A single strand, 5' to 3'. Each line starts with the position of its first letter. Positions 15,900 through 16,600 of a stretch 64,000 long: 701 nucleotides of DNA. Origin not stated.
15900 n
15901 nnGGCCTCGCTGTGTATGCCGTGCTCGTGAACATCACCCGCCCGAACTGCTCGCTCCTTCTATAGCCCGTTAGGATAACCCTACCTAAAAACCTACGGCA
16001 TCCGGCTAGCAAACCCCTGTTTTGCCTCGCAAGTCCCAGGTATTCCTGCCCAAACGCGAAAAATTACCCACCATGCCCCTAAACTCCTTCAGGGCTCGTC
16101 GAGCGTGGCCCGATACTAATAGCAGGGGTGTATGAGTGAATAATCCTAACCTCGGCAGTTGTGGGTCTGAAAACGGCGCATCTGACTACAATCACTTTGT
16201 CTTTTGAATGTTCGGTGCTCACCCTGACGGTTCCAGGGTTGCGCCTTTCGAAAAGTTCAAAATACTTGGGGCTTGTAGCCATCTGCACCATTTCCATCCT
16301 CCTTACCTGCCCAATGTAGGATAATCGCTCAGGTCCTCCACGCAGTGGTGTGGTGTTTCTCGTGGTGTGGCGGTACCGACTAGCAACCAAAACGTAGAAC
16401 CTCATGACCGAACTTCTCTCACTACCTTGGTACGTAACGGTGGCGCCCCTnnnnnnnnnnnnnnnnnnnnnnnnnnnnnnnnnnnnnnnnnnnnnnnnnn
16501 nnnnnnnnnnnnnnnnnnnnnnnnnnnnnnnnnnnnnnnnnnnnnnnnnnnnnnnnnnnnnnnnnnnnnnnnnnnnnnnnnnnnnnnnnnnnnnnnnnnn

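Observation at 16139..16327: Family of MITE-like intergenic repeats with terminal inverted repeats (at least 4 copies in 64 kb)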

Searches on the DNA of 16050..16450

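Call 11: search_rna_families(source=window, start=16050, end=16450, threshold=evalue, max_evalue=10)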
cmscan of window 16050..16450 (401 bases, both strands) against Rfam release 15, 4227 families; matches with E-value up to 10: 1.
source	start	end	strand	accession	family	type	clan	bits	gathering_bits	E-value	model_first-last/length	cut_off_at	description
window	16273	16345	-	RF01281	snoR35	Gene; snRNA; snoRNA; CD-box;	CL00053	12.8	40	3.3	1-81/81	no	Small nucleolar RNA snoR35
